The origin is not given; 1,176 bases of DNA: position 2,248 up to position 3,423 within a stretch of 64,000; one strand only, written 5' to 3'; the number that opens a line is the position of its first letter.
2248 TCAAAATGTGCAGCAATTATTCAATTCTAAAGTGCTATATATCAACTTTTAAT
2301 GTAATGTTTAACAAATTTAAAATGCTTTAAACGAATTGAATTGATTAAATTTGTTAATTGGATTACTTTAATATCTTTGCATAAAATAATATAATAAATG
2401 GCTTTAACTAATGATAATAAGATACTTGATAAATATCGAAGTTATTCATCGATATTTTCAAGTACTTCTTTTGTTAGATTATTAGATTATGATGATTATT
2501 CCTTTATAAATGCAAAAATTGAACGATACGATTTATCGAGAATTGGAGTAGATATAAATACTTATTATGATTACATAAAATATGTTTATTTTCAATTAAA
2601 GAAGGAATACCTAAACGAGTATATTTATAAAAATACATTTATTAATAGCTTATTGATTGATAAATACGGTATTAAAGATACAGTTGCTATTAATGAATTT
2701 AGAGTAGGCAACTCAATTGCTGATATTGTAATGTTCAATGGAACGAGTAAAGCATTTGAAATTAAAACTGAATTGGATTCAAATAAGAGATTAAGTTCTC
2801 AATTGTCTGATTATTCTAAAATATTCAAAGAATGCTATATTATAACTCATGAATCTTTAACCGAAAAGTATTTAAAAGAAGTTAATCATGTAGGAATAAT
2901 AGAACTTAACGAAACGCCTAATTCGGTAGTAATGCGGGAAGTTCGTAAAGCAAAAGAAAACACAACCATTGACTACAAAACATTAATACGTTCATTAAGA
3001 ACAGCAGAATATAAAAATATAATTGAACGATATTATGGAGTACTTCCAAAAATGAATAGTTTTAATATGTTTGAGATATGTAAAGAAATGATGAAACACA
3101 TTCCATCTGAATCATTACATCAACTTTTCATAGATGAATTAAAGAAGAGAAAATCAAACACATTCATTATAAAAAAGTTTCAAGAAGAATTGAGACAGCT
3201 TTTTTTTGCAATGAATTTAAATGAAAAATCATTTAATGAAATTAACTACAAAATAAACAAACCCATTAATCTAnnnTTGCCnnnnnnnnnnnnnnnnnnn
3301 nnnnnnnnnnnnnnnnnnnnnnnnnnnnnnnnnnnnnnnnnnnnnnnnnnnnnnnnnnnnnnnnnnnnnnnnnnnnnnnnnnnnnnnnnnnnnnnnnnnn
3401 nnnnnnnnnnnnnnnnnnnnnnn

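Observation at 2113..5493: Low-GC three-gene island (PD-(D/E)xK nuclease-like / sce7725-Beta-like / Zn-ribbon-RES) between clpB and a DEAD-box helicase: candidate uncharacterised defence or abortive-infection module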

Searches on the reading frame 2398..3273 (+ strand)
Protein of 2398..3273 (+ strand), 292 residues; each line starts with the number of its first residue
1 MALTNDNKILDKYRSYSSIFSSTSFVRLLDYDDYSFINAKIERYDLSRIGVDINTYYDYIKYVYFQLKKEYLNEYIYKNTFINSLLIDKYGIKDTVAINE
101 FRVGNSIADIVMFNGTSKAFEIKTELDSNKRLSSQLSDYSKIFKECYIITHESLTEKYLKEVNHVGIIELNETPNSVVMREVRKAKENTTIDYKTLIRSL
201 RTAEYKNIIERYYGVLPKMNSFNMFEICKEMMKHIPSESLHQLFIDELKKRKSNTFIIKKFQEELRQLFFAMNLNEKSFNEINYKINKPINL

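Call 3: search_protein_families(library=pfam, proteins=[window:2398-3273:+], max_evalue=1)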
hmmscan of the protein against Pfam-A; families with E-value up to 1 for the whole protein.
window:2398-3273:+ (292 aa): 1 family
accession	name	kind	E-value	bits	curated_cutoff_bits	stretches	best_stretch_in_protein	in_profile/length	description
PF12486.13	VasL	-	0.98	9.8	27.3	0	224-269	94-140/147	Type VI secretion system, EvfB, or VasL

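Call 4: search_protein_families(library=ncbifam, proteins=[window:2398-3273:+], max_evalue=1)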
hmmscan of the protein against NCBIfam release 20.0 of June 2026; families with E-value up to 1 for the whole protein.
window:2398-3273:+ (292 aa): 1 family
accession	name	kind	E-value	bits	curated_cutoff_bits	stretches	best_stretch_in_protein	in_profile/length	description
NF033832.1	sce7726_fam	subfamily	9.2e-56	188.7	70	1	72-252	1-183/184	sce7726 family protein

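Call 5: search_protein_families(library=padloc, proteins=[window:2398-3273:+], max_evalue=1)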
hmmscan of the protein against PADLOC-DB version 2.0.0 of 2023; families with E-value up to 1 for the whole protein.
window:2398-3273:+ (292 aa): 1 family
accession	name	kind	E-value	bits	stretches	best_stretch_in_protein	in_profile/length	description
PDLC02989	cll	-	7.6e-23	79.6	1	70-267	3-197/265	-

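Call 6: search_protein_families(library=phrogs, proteins=[window:2398-3273:+], max_evalue=1)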
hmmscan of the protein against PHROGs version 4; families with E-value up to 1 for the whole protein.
window:2398-3273:+ (292 aa): 1 family
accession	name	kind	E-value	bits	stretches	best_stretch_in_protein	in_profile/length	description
phrog_984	-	unknown function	1.9e-28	100.9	1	71-254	4-214/230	-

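Call 40: find_homologous_proteins(query=window:2398-3273:+, max_evalue=0.001)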
Query window:2398-3273:+ (292 aa): 860 proteins with E <= 0.001 among 2359 candidates; the best 120 are listed.
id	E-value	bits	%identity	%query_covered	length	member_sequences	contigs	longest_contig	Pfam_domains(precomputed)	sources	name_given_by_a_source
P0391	1.9e-182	623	100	100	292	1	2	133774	PF26915.1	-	-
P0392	1.0e-149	516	81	100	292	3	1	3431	PF26915.1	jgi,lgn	jgi:hypothetical protein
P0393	2.1e-145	501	81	100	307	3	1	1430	PF26915.1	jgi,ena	-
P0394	3.5e-144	497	80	100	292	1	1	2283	PF26915.1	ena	-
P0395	9.4e-143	493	78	100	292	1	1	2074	PF26915.1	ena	-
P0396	2.1e-142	492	78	100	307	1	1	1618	PF26915.1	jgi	jgi:hypothetical protein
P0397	1.9e-141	489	80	100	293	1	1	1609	PF26915.1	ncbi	-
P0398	1.3e-140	486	77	100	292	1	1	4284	PF26915.1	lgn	-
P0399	4.3e-140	484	79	100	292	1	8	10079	PF26915.1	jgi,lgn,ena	-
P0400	1.7e-139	482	80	97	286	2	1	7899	PF26915.1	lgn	-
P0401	4.3e-135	468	76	100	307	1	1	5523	PF26915.1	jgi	jgi:hypothetical protein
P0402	5.0e-133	461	76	100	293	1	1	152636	PF26915.1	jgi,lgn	jgi:hypothetical protein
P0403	9.1e-131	453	72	100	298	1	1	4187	PF26915.1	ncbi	-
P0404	2.0e-130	452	73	100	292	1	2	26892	PF26915.1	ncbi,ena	-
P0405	4.2e-129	448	72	99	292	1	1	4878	PF26915.1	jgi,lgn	jgi:hypothetical protein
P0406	1.7e-128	446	72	100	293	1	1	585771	PF26915.1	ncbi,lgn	ncbi:MAG: sce7726 family protein [Bacteroidales bacterium]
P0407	2.1e-128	446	72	100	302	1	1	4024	PF26915.1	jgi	jgi:hypothetical protein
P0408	3.0e-128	445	70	100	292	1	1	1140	PF26915.1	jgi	-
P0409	4.8e-127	441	68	100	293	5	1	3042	PF26915.1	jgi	jgi:hypothetical protein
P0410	5.0e-127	441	70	100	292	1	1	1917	PF26915.1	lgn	-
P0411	4.2e-126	438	70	99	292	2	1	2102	PF26915.1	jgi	jgi:hypothetical protein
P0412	4.9e-126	438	70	100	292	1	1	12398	PF26915.1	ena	-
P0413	5.8e-126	438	70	100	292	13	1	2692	PF26915.1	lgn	-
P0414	8.2e-126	437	71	100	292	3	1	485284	PF26915.1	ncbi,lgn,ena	-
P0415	8.6e-126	437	72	98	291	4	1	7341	PF26915.1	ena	-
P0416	1.6e-125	436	68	100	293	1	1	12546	PF26915.1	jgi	-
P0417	1.9e-125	436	69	100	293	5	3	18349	PF26915.1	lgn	-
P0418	2.8e-125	436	67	100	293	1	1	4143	PF26915.1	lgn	-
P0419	3.2e-125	435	68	100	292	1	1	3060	PF26915.1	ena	-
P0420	3.2e-125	435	68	100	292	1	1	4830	PF26915.1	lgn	-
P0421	3.9e-125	435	69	100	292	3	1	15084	PF26915.1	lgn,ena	-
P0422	5.7e-125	434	67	100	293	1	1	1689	PF26915.1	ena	-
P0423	7.5e-125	434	69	99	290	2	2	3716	PF26915.1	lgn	-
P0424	7.9e-125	434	69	100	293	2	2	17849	PF26915.1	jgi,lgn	-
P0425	1.5e-124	433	72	96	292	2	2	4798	PF26915.1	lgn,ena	-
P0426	1.5e-124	433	70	97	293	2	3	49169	PF26915.1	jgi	-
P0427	2.2e-124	433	70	97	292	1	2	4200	PF26915.1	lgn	-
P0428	4.0e-124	432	69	97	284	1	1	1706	PF26915.1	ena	-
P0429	5.5e-124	431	72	98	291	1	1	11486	PF26915.1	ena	-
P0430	7.6e-124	431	68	100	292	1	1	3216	PF26915.1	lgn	-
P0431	1.8e-123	430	71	97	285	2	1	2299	PF26915.1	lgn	-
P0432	2.1e-123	429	67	100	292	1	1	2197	PF26915.1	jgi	jgi:hypothetical protein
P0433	2.4e-123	429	72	98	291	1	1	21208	PF26915.1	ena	-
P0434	2.8e-123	429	69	97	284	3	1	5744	PF26915.1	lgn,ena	-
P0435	3.2e-123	429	68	100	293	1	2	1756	PF26915.1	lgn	-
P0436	5.8e-123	428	67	100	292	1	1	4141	PF26915.1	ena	-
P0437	6.3e-123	428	67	100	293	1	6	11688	PF26915.1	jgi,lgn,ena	-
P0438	7.2e-123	428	67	100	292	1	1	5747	PF26915.1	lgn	-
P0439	8.4e-123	427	69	100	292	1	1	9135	PF26915.1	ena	-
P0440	1.1e-122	427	68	100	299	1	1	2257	PF26915.1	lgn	-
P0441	1.3e-122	427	67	100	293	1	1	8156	PF26915.1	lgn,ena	-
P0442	1.5e-122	427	69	97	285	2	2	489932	PF26915.1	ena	-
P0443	2.6e-122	426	67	100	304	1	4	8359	PF26915.1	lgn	-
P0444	1.4e-121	423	67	100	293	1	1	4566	PF26915.1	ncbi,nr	ncbi:MAG: sce7726 family protein [Candidatus Izemoplasmatales bacterium]|nr:sce7726 family protein [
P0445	2.1e-121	423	72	96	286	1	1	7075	PF26915.1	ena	-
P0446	2.6e-121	422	70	91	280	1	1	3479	PF26915.1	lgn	-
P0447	6.5e-121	421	67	100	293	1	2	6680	PF26915.1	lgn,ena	-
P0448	7.3e-121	421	65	99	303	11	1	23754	PF26915.1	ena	-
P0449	7.5e-121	421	65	100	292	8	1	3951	PF26915.1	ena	-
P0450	1.2e-120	420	70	98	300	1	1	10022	PF26915.1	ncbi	-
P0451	2.2e-120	419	68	97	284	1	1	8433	PF26915.1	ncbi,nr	ncbi:MAG: sce7726 family protein [Bacteroidia bacterium]|nr:sce7726 family protein [Bacteroidia bact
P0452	3.2e-120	419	68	100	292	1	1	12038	PF26915.1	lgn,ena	-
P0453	6.0e-120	418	67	100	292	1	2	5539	PF26915.1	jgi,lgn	-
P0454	9.2e-120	417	68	100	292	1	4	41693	PF26915.1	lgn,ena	-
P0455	1.4e-119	417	68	100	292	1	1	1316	PF26915.1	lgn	-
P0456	5.7e-118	412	72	90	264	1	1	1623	PF26915.1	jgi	jgi:hypothetical protein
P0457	7.6e-118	411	65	100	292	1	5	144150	PF26915.1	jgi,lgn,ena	-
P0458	2.9e-117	409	66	91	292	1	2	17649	PF26915.1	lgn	-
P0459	3.0e-117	409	65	100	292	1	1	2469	PF26915.1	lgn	-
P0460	7.0e-117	408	71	90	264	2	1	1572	PF26915.1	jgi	jgi:hypothetical protein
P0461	1.2e-116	407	64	100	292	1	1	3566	PF26915.1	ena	-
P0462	1.3e-116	407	65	91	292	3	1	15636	PF26915.1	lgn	-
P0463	2.1e-116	406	65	98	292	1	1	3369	PF26915.1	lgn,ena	-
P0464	3.5e-116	406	65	98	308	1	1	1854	PF26915.1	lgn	-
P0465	3.6e-116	406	64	100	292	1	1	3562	PF26915.1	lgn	-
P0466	7.1e-116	405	64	98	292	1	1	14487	PF26915.1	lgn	-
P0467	8.4e-116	404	64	98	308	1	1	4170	PF26915.1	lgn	-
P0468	1.3e-115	404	65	100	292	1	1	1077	PF26915.1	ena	-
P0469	3.0e-115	403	64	100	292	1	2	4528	PF26915.1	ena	-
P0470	3.5e-115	402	67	97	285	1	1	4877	PF26915.1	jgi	jgi:hypothetical protein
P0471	6.0e-115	402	64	91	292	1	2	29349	PF26915.1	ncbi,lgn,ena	-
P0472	6.9e-115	401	64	91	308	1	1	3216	PF26915.1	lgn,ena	-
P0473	6.9e-115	401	64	91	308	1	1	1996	PF26915.1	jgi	-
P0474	9.8e-115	401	70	91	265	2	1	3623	PF26915.1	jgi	jgi:hypothetical protein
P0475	9.8e-115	401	64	91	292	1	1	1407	PF26915.1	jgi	-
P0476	1.1e-114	401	64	91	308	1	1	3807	PF26915.1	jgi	-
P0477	1.5e-114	400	66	100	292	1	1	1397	PF26915.1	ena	-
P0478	1.7e-114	400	65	97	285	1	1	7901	PF26915.1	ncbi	-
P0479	6.3e-114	398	66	97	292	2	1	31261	PF26915.1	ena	-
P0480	9.3e-114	398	65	97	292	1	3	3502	PF26915.1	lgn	-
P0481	1.0e-113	398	63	100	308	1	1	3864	PF26915.1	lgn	-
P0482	1.8e-113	397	64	100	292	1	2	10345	PF26915.1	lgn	-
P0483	2.4e-113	396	62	98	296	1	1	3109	PF26915.1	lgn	-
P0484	2.9e-113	396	63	99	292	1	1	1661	PF26915.1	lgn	-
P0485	3.3e-113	396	62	100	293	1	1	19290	PF26915.1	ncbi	-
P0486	4.7e-113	395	63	100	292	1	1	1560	PF26915.1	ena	-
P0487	8.1e-113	395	61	100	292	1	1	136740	PF26915.1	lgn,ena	-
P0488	1.1e-112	394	65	97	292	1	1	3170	PF26915.1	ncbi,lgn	-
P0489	1.2e-112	394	64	97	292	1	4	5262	PF26915.1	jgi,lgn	-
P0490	9.9e-112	391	66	89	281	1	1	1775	PF26915.1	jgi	jgi:hypothetical protein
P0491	2.8e-111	390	62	98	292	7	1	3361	PF26915.1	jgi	-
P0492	1.6e-110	387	61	100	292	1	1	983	PF26915.1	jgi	jgi:hypothetical protein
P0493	4.3e-110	386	63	98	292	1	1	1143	PF26915.1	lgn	-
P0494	1.6e-109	384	63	99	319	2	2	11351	PF26915.1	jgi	jgi:hypothetical protein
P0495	2.6e-109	383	64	98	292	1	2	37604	PF26915.1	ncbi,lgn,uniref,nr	ncbi:sce7726 family protein [Flavobacterium xinjiangense]|uniref:Sce7726 family protein n=1 Tax=Flav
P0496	3.7e-109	383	64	99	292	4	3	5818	PF26915.1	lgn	-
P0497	9.1e-109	381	64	98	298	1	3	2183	PF26915.1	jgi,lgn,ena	-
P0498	9.6e-109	381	61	100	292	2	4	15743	PF26915.1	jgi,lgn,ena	-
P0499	1.3e-108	381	64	98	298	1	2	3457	PF26915.1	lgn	-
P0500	1.4e-108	381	64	99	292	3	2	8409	PF26915.1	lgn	-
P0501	2.6e-108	380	61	99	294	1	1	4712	PF26915.1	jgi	-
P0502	3.6e-108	379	64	98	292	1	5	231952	PF26915.1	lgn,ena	-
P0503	4.9e-108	379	64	97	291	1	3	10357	PF26915.1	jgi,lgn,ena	-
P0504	1.3e-107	378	63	97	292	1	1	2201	PF26915.1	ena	-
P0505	1.5e-107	377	64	97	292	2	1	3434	PF26915.1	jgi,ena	-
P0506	2.1e-107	377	61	100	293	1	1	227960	PF26915.1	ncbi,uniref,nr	ncbi:hypothetical protein BZG02_12265 [Labilibaculum filiforme]|uniref:Sce7726 family protein n=1 Ta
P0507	3.7e-107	376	64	91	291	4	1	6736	PF26915.1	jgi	jgi:hypothetical protein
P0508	4.8e-107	376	63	98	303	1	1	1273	PF26915.1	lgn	-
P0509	5.2e-107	376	63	91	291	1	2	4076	PF26915.1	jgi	jgi:hypothetical protein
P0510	7.0e-107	375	61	100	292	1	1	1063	PF26915.1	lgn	-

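Call 60: predict_structure(alignment_id=A2)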
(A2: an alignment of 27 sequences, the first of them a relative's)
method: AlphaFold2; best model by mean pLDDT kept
length: 292 residues; sequences in the alignment: 27
mean_pLDDT: 78.7   pTM: 0.67
mean pLDDT of the five models: 78.7, 78.4, 68.9, 67.4, 62.4
residues with pLDDT >= 90: 88; 70-90: 124; 50-70: 65; < 50: 15
segments of 3 or more residues with pLDDT < 50: 1-4, 78-81
pLDDT, mean of each block of 10 residues (from residue 1): 57 82 88 93 93 94 83 51 57 52 64 64 66 73 84 83 83 74 87 90 94 93 94 93 86 58 70 80 94 86
secondary structure, 60 per line:
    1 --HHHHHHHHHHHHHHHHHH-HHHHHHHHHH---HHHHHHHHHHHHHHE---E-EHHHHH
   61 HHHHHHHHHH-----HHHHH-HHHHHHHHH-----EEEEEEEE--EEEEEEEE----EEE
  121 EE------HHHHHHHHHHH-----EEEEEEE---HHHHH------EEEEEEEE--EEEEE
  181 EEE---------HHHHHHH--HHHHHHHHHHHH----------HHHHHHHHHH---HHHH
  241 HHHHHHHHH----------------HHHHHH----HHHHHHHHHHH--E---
elements in order: H3-20 H22-31 H35-48 H56-70 H76-80 H82-90 E96-103 E106-113 E118-122 H129-139 E145-151 H155-159 E166-173 E176-183 H193-199 H202-213 H224-233 H237-249 H266-271 H276-286

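Call 68: fold_search(model_id=the predicted structure, library=pdb)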
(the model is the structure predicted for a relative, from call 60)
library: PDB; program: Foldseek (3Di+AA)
matches with E <= 10: 278; with E <= 0.001: 0
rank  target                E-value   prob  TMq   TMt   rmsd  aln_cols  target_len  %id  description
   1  3dnx                  8.2e-03  1.00  0.30  0.53   8.6       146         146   13  SPO1766 protein of unknown function from Silicibacter pomeroyi. (released 2008-09-02)
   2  7ewu_A                4.4e-02  0.14  0.13  0.18  23.3       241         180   12  Crystal structure of Ebinur Lake virus cap snatching endonuclease (WT) (released 2022-01-26)
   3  7lgn_B                1.2e-01  0.28  0.15  0.06  14.5       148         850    7  Cyanophycin synthetase 1 from T. morbirosei (released 2021-08-18)
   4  9dvy_B                1.3e-01  0.18  0.15  0.13  12.4       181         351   12  Human mitochondrial ClpX with endogenous substrate (released 2025-10-15)
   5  4aby_C                1.5e-01  0.04  0.10  0.09  22.8       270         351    9  Crystal structure of Deinococcus radiodurans RecN head domain (released 2012-12-12)
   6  4ic1_B                1.8e-01  0.11  0.14  0.17  15.0       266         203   11  Crystal structure of SSO0001 (released 2013-01-16)
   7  7ewx_B                2.0e-01  0.08  0.12  0.17  21.6       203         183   14  Crystal structure of Ebinur Lake virus cap snatching endonuclease (P78A mutant) (released 2022-01-26)
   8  7pbl_D                2.3e-01  0.06  0.10  0.09  21.3       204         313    9  RuvAB branch migration motor complexed to the Holliday junction - RuvB AAA+ state s1 [t2 dataset] (released 2022-09-14)
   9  4u7x                  2.7e-01  0.11  0.12  0.12  15.4       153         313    8  Crystal structure of Fructokinase from Brucella abortus 2308 (released 2014-09-03)
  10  4ic1_A                2.7e-01  0.09  0.15  0.18  15.2       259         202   14  Crystal structure of SSO0001 (released 2013-01-16)
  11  4aby_A                2.7e-01  0.03  0.10  0.09  23.3       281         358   12  Crystal structure of Deinococcus radiodurans RecN head domain (released 2012-12-12)
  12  3k58_A                3.0e-01  0.06  0.12  0.06  16.2       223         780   12  Crystal structure of E.coli Pol II-normal DNA-dTTP ternary complex (released 2010-02-09)
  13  3k5m_A                3.4e-01  0.06  0.12  0.06  16.3       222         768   11  Crystal structure of E.coli Pol II-abasic DNA-ddGTP Lt(-2, 2) ternary complex (released 2010-02-02)
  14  3hyt_C                3.6e-01  0.11  0.15  0.17  14.6       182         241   14  Structural Basis of GDP Release and Gating in G Protein Coupled Fe2+ Transport (released 2009-08-25)
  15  4ic1_D                3.8e-01  0.10  0.15  0.18  11.8       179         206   17  Crystal structure of SSO0001 (released 2013-01-16)
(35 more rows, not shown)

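Call 106: search_dna_similar(query=window:2398-3273:+, collection=phages, mode=protein, max_evalue=0.001, max_rows=25, rows=spread)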
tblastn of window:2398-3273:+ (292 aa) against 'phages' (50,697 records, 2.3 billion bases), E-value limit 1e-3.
Records with a match: 177; places in all: 177; records where one place covers at least 80% of the query: 1.
Best place of each record, by identity: <60% 177.
By first word of the organism name: Enterococcus 69; Bacillus 54; Staphylococcus 35; Lactobacillus 7; Enterobacteria 3; Mammaliicoccus 2; Bacteriophage 1; Salmonella 1; Xanthomonas 1; Levilactobacillus 1; and 3 more.
By host as written in the record: Enterococcus faecalis 20; - 18; Bacillus cereus 10; Enterococcus sp. 10; Bacillus thuringiensis subsp. kurstaki 6; Staphylococcus epidermidis F12 6; Staphylococcus sp. 6; Bacillus thuringiensis subsp. kurstaki ATCC 33679 5; and 54 more.
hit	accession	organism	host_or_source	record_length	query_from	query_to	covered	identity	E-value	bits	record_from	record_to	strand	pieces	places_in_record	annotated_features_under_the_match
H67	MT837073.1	Bacteriophage sp.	human fecal samples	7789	9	290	97%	40.3%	5e-58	205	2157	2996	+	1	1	record has no annotation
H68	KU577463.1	Bacillus phage Deep Blue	Bacillus cereus BtB2-4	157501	58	224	57%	25.3%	2e-6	55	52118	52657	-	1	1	hypothetical protein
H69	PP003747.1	Bacillus phage Z3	Bacillus cereus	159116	58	224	57%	25.3%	2e-5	52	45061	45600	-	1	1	hypothetical protein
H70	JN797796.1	Bacillus phage B5S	Bacillus cereus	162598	103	220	40%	32.0%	5e-5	50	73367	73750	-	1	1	hypothetical protein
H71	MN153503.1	Bacillus phage Chotacabras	Bacillus thuringiensis subsp. kurstaki ...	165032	103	197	33%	36.8%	2e-5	52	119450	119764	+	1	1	178: nuclease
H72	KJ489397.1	Bacillus phage CAM003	Bacillus thuringiensis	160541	103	200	34%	35.2%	7e-4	47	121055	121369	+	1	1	hypothetical protein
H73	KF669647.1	Bacillus phage BigBertha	Bacillus thuringiensis subsp. Kurstaki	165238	103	197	33%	35.8%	1e-4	49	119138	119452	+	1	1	hypothetical protein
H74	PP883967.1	Bacillus phage Jabberwock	Bacillus thuringiensis kurstaki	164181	103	197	33%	35.8%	1e-4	49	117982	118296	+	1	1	hypothetical protein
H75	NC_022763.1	Bacillus phage Spock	Bacillus thuringiensis subsp. Kurstaki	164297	103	197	33%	35.8%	2e-4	49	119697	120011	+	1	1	hypothetical protein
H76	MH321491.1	Staphylococcus phage Twillingate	Staphylococcus epidermidis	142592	92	185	32%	35.0%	2e-4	49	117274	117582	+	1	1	hypothetical protein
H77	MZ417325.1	Staphylococcus phage PG-2021_23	Mammaliicoccus vitulinus C6867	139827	92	185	32%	34.0%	3e-4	48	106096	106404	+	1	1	record has no annotation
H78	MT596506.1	Staphylococcus phage vB_SepM_BE09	Staphylococcus epidermidis F12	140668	92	185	32%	34.0%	3e-4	48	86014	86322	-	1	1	hypothetical protein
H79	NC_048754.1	Lactobacillus phage SAC12B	Lactobacillus brevis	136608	104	188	29%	37.0%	2e-5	52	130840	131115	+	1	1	hypothetical protein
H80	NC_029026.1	Enterococcus phage EFLK1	Enterococcus faecalis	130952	104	185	28%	37.4%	9e-5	50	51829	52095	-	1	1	hypothetical protein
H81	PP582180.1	Enterococcus phage vB_Efs8_KEN04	Enterococcus faecalis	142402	104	185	28%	37.4%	9e-5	50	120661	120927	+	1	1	hypothetical protein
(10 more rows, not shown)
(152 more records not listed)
